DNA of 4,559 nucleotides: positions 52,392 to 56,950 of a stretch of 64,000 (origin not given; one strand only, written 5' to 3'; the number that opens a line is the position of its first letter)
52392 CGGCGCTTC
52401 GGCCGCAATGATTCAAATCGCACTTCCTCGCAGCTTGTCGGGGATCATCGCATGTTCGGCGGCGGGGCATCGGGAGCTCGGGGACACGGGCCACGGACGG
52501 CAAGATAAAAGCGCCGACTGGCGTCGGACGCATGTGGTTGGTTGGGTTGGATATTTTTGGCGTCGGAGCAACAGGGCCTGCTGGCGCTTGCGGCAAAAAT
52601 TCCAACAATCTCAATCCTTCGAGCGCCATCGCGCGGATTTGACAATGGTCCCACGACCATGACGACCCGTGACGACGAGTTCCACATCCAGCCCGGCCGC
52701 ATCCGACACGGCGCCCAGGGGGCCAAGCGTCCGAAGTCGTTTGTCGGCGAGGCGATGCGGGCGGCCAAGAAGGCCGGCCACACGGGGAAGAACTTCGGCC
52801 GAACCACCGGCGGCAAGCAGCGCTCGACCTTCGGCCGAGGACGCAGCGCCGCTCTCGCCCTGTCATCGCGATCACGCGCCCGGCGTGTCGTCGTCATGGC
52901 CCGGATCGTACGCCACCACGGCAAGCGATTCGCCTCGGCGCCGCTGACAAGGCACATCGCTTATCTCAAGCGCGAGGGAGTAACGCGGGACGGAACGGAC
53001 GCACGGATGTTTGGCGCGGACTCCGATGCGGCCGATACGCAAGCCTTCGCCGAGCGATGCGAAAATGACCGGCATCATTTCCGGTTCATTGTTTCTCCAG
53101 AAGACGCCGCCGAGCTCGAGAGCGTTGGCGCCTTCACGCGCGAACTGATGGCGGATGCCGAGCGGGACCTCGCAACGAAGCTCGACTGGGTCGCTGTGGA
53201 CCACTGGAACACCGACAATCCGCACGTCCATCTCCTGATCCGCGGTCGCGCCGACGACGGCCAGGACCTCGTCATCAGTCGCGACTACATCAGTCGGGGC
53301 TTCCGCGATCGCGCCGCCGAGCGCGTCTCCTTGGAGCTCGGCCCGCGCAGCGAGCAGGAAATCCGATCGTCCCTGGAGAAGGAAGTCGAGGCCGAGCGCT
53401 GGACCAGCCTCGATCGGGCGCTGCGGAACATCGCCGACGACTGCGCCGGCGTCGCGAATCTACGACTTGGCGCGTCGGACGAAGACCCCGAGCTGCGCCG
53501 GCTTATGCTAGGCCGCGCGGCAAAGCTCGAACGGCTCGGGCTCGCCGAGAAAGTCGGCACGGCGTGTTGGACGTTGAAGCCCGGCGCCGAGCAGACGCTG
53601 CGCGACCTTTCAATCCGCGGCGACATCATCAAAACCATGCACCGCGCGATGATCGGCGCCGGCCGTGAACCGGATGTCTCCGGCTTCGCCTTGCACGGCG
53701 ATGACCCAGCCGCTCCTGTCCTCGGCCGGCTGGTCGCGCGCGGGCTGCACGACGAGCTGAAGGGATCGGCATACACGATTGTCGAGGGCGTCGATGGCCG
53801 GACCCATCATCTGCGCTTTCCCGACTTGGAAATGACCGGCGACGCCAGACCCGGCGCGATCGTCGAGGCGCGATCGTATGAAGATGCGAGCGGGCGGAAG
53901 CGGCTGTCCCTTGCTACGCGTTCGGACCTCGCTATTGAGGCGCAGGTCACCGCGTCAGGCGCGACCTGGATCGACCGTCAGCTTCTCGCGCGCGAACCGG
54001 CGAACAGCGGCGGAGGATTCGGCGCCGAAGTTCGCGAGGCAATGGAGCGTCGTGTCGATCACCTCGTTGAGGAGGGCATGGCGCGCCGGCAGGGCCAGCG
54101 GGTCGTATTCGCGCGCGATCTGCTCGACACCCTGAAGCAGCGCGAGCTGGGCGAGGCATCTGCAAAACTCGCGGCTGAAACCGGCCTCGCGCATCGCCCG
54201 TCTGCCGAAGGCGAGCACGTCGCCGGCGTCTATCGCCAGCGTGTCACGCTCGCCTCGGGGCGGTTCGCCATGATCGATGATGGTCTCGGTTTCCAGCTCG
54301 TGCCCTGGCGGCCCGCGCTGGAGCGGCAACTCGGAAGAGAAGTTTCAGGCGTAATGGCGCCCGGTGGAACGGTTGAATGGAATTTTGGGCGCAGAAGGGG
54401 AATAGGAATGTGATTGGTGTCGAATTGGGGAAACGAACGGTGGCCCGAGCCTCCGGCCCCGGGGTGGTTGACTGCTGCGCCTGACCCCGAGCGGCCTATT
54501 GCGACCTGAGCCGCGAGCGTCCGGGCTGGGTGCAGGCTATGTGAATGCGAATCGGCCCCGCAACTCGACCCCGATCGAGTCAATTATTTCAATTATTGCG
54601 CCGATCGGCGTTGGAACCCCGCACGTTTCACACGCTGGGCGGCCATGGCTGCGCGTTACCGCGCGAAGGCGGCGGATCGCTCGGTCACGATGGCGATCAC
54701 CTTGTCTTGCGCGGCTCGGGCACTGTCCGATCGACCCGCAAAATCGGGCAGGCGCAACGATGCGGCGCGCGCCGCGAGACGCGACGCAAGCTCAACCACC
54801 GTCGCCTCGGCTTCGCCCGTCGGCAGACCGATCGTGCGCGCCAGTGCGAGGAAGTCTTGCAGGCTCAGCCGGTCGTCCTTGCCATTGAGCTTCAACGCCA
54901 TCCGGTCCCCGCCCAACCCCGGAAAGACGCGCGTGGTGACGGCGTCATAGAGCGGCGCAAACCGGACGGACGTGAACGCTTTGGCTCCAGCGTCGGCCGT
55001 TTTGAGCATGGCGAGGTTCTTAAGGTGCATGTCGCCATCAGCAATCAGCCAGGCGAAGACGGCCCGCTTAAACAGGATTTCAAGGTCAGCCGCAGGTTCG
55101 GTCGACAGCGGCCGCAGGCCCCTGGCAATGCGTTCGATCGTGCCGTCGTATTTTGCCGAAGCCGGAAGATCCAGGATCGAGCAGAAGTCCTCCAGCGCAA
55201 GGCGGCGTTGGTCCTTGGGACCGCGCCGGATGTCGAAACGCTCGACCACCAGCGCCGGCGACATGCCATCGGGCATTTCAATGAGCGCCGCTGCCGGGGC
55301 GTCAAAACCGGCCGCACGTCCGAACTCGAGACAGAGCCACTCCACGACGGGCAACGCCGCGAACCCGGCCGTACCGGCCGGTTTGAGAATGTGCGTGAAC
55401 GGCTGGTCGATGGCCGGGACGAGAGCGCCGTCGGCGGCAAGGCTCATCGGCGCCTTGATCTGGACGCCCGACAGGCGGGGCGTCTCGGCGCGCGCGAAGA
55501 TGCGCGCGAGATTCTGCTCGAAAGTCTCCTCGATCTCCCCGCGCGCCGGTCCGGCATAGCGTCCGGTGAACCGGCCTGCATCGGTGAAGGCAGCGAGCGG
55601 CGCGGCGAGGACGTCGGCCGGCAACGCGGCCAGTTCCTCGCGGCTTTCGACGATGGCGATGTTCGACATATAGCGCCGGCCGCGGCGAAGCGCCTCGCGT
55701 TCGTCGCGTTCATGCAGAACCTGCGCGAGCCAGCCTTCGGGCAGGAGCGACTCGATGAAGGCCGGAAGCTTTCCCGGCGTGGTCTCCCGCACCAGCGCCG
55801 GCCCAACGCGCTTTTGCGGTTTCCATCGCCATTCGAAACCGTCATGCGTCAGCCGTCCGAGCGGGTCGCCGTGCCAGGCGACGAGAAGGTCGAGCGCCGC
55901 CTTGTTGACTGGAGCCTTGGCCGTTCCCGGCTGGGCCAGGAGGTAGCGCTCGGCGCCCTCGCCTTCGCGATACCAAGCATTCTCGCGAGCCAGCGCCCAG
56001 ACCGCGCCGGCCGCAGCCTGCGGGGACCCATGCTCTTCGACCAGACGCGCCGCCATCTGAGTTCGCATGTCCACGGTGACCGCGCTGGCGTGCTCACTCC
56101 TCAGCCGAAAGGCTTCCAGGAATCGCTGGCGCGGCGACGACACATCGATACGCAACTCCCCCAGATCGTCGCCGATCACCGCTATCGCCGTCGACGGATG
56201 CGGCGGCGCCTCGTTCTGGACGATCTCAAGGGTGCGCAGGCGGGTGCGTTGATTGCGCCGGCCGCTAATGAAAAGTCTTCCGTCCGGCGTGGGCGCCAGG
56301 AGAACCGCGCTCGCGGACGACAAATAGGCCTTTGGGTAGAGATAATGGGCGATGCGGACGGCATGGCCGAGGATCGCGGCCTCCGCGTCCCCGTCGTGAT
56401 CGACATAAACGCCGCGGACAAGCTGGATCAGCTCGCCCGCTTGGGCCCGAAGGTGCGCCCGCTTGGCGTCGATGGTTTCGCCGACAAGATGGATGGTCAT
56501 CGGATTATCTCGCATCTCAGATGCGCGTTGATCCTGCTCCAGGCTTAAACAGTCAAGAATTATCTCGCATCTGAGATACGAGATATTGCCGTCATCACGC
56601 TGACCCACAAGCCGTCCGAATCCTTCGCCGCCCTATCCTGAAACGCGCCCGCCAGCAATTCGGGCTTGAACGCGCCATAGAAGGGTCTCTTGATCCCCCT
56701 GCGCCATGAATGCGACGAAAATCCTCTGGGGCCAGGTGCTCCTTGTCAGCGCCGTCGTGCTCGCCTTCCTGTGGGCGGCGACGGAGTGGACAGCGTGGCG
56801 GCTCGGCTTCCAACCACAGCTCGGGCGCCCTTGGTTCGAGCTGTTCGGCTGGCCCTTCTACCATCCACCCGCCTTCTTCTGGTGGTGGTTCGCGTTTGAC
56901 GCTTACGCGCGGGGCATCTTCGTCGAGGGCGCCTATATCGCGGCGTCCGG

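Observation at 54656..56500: Solitary HipA-family kinase fused to an AbiEi-like N-terminal domain, inserted between relaxase and traG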

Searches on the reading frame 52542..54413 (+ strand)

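Call 3: search_protein_families(library=pfam, proteins=[window:52542-54413:+], max_evalue=0.1)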
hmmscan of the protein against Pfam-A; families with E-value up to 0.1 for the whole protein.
window:52542-54413:+ (623 aa): 3 families
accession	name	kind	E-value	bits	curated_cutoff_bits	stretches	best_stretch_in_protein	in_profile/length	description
PF11843.13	DUF3363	-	4.7e-88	296.2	28.4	2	443-622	197-375/375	Protein of unknown function (DUF3363)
PF03432.20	Relaxase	-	0.00031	21.4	24.6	1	159-241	26-107/132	MobA/VirD2-like, nuclease domain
PF18555.7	MobL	-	0.0044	16.5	28.5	1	200-233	132-164/383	MobL relaxases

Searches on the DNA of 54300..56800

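Call 73: search_rna_families(source=window, start=54300, end=56800, threshold=evalue, max_evalue=1)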
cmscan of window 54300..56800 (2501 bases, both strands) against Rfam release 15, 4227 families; matches with E-value up to 1: 1.
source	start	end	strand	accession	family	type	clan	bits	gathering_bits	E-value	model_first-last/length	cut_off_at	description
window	56507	56584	-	RF03487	mir-4423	Gene; miRNA;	-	24.3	78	0.063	1-80/80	no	mir-4423 microRNA precursor family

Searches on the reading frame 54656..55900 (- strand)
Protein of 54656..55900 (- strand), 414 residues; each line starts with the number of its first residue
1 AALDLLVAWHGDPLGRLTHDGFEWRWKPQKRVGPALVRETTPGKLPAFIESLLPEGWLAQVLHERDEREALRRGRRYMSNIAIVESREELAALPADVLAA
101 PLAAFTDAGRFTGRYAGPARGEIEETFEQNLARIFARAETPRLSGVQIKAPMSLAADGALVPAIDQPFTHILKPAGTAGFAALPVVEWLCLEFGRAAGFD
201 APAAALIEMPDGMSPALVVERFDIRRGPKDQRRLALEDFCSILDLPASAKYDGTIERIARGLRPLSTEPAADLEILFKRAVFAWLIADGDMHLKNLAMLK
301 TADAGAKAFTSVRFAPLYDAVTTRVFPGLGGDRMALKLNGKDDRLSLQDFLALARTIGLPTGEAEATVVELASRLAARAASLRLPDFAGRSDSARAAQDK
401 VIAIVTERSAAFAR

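Call 58: search_solved_structures(query=window:54656-55900:-, max_evalue=0.001, show_alignments=1)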
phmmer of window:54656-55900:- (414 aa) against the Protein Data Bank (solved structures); distinct sequences matched with E-value up to 0.001: 14.
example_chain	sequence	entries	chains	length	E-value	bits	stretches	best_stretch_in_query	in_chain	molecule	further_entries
8ezr_B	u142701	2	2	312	8.8e-18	67.5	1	133-353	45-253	HipT(Lp)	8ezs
7vkb_A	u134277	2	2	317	9.2e-18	67.5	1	133-353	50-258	HipA_C domain-containing protein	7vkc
7wcf_A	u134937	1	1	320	3.4e-17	65.6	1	133-353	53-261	HipA_C domain-containing protein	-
3tpd_A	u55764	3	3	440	6.2e-13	51.6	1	164-334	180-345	Serine/threonine-protein kinase HipA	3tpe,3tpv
2wiu_A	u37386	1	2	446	6.9e-13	51.4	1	164-334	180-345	PROTEIN HIPA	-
3hzi_A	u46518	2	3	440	4.2e-12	48.8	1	164-334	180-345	Protein hipA | Serine/threonine-protein kinase HipA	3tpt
3tpb_A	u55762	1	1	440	4.2e-12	48.8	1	164-334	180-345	Serine/threonine-protein kinase HipA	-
4yg7_D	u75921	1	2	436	4.4e-12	48.8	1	164-334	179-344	Serine/threonine-protein kinase HipA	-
3fbr_A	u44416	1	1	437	4.5e-12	48.7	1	164-334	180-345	Serine/threonine-protein kinase toxin HipA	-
3dnt_A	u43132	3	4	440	4.5e-12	48.7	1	164-334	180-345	Protein hipA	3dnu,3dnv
5k98_A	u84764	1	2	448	4.7e-12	48.7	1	164-334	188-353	Serine/threonine-protein kinase HipA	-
7ab3_C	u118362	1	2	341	3.1e-08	36.1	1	139-328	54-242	HipA_C domain-containing protein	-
7ab4_C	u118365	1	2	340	5.6e-08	35.3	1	142-328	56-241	HipA_C domain-containing protein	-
7ab5_C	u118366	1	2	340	7.6e-08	34.8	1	139-358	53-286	HipA_C domain-containing protein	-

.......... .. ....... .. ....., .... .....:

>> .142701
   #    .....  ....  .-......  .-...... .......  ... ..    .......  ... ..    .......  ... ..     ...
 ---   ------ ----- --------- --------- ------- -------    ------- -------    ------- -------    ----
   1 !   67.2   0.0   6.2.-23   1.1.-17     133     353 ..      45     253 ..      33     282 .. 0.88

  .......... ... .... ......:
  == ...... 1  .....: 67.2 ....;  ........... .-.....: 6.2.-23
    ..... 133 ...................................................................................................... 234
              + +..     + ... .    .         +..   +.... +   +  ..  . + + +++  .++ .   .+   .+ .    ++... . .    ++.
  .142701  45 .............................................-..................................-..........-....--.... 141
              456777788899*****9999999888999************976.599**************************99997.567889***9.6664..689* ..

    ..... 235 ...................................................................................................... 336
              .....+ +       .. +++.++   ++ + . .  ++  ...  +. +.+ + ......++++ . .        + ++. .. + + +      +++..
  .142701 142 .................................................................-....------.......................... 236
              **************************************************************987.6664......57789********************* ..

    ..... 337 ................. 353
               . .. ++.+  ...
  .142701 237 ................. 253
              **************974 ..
